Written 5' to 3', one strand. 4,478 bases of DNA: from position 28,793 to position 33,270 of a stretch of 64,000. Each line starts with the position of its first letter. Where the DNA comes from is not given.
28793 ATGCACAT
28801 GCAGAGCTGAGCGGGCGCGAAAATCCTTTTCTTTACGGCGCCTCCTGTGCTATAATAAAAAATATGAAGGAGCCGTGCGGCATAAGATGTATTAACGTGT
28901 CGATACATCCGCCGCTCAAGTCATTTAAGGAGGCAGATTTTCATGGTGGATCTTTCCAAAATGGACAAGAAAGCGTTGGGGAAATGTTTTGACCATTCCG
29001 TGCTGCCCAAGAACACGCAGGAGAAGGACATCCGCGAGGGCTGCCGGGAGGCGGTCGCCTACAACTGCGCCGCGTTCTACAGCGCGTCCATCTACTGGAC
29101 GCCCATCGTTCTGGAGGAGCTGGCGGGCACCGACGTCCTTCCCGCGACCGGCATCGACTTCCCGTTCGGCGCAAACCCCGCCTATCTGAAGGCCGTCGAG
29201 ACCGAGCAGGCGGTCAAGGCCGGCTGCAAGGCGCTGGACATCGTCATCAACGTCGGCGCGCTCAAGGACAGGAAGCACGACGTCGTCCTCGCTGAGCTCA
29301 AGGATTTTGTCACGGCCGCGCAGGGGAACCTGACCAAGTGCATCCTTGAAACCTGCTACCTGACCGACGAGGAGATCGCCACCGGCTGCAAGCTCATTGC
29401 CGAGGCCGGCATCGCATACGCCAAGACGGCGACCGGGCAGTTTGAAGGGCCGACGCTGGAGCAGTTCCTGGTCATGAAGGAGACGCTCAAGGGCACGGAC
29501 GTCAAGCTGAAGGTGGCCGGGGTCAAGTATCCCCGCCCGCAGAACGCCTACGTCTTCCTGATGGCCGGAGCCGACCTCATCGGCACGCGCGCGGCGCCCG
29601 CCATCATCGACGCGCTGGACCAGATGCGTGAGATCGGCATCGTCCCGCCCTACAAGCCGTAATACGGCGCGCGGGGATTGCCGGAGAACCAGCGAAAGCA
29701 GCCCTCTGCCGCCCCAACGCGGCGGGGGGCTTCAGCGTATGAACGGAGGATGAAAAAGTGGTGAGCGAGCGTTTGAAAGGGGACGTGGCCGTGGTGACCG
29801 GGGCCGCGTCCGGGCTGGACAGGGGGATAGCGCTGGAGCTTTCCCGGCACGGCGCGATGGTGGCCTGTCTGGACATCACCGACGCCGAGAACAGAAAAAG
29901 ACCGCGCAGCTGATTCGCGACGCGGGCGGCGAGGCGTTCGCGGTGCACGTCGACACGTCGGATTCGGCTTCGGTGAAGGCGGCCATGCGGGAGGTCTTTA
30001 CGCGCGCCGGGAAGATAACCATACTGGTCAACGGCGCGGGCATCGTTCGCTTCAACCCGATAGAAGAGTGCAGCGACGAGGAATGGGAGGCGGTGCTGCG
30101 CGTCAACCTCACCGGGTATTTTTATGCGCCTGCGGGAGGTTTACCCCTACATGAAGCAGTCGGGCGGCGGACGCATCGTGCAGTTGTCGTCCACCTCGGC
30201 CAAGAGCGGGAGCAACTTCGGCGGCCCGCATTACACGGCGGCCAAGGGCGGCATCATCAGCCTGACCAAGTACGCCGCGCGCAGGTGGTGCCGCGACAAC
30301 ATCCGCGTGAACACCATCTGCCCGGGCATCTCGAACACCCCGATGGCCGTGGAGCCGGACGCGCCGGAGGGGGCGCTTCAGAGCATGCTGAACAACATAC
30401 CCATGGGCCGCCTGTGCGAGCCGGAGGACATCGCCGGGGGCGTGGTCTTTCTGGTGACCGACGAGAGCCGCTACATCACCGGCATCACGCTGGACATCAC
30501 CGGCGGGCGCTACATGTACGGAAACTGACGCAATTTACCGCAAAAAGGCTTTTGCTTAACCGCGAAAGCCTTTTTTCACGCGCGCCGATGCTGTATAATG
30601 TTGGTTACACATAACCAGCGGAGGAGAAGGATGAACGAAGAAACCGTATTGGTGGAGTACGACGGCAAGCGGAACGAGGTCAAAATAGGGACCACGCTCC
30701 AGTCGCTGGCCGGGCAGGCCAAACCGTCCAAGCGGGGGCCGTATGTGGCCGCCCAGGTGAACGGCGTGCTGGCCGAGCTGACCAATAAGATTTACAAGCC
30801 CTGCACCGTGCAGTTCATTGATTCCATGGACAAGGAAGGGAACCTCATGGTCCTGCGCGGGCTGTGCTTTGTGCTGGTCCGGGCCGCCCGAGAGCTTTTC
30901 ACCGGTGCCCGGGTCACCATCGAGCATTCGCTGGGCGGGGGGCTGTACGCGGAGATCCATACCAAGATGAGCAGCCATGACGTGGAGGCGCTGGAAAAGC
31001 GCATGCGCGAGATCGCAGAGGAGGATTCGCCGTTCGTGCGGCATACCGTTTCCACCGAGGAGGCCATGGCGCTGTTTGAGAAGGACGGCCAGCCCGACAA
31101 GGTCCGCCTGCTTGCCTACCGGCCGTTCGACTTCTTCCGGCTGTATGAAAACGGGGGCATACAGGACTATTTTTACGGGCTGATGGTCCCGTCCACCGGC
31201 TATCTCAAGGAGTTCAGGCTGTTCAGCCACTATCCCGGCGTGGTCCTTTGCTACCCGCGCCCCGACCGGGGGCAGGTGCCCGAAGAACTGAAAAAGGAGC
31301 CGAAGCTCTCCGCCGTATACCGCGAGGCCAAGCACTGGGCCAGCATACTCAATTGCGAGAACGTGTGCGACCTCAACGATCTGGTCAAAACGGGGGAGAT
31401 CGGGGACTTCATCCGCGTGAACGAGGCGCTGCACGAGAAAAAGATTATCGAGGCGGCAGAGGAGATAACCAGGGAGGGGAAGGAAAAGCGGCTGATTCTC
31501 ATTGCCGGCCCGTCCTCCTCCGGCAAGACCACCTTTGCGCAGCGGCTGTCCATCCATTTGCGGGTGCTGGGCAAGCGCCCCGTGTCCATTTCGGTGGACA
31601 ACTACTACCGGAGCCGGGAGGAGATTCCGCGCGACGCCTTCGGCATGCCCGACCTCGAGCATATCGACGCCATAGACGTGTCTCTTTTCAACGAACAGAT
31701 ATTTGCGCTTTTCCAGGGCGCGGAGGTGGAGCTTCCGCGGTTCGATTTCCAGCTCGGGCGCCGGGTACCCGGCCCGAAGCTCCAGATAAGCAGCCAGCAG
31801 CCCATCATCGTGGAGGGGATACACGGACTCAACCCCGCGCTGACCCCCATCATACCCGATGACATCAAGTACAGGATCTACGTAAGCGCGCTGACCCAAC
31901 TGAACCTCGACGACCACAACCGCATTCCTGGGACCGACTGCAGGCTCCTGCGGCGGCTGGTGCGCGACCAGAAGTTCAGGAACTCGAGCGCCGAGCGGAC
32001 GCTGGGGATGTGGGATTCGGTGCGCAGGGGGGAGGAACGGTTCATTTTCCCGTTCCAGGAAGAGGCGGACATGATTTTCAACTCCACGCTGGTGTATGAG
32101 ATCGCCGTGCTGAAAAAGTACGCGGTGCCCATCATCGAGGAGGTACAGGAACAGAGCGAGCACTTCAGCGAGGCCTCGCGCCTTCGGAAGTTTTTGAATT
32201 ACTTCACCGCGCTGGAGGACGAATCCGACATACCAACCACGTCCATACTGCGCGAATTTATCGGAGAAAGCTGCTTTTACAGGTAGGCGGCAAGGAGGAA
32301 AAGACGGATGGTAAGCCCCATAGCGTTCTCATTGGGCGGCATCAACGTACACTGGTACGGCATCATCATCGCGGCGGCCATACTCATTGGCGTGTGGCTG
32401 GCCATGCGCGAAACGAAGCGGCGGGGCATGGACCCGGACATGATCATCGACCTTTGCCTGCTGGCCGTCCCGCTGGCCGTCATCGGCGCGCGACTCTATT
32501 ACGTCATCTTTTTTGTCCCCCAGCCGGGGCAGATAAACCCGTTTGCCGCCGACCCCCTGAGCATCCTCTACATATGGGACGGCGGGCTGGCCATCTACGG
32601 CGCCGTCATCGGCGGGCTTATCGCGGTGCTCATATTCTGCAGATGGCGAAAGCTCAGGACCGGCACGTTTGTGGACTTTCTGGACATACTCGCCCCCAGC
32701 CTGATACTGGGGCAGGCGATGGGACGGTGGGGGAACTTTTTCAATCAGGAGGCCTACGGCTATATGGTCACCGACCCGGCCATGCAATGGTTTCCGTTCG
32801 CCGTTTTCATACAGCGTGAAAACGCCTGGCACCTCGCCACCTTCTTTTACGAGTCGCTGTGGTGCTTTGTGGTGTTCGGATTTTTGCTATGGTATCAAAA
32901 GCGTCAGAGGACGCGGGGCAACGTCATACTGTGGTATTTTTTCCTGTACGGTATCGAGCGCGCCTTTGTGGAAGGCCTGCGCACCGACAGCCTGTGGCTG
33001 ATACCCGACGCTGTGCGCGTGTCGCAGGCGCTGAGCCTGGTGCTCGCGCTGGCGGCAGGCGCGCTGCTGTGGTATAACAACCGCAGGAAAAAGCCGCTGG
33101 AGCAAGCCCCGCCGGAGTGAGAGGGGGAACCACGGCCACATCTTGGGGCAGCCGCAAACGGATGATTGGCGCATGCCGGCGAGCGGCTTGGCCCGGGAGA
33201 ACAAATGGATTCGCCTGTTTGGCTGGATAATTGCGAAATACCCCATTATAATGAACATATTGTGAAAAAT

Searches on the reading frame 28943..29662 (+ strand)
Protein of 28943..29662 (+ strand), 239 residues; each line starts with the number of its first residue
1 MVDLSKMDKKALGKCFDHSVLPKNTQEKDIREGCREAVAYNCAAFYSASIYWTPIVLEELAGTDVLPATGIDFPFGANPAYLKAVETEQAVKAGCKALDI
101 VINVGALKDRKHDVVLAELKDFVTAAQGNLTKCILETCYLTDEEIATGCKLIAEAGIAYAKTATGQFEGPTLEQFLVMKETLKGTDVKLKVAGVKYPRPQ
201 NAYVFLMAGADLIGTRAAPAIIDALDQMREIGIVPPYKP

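Call 50: search_protein_families(library=pfam, proteins=[window:28943-29662:+])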
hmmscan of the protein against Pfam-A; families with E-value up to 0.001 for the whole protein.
window:28943-29662:+ (239 aa): 1 family
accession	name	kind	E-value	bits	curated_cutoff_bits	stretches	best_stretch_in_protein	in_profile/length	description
PF01791.15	DeoC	-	1.2e-07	32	23.8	1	63-193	66-197/229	DeoC/LacD family aldolase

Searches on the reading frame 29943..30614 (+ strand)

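Call 50: search_protein_families(library=pfam, proteins=[window:29943-30614:+])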
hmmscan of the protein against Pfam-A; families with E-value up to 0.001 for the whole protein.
window:29943-30614:+ (223 aa): 3 families
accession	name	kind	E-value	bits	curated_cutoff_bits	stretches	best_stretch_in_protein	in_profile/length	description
PF00106.31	adh_short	-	1.4e-13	51.2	26.6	1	2-68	55-121/195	short chain dehydrogenase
PF13561.12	adh_short_C2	-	8.4e-10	39.1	27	1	1-67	48-116/236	Enoyl-(Acyl carrier protein) reductase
PF08659.16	KR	-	0.00019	21.8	22.6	1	2-58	59-115/180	KR domain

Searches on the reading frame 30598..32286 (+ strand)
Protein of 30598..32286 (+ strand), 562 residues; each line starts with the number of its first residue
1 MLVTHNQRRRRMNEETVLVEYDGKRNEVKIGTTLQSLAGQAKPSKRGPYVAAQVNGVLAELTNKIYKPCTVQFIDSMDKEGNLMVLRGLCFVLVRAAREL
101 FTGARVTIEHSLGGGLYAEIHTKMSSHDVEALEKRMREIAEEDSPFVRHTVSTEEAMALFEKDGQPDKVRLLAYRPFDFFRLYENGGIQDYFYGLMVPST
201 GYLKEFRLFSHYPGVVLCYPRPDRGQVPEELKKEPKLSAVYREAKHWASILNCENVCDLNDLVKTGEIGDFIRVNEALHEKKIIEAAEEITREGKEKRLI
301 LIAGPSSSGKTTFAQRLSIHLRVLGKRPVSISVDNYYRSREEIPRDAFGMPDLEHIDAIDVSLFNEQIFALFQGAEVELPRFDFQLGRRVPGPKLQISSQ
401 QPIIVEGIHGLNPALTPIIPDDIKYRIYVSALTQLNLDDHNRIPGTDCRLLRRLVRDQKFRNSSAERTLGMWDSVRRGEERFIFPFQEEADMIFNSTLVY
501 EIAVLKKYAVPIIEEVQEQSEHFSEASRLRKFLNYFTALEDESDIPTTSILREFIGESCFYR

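Call 18: search_protein_families(library=pfam, proteins=[window:30598-32286:+])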
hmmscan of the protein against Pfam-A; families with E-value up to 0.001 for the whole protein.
window:30598-32286:+ (562 aa): 2 families
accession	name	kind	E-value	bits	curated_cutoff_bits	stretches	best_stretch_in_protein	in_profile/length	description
PF00485.24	PRK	-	7.1e-15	55.8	22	1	300-497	2-190/196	Phosphoribulokinase / Uridine kinase family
PF20720.3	nSTAND3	-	0.00033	20.8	27.2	1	286-332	6-52/155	Novel STAND NTPase 3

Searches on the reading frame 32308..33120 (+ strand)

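Call 50: search_protein_families(library=pfam, proteins=[window:32308-33120:+])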
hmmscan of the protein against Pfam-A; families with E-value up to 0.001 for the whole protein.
window:32308-33120:+ (270 aa): 1 family
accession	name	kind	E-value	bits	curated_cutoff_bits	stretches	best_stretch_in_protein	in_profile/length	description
PF01790.23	LGT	-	8.6e-75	251.6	24.9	1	4-256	1-240/240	Prolipoprotein diacylglyceryl transferase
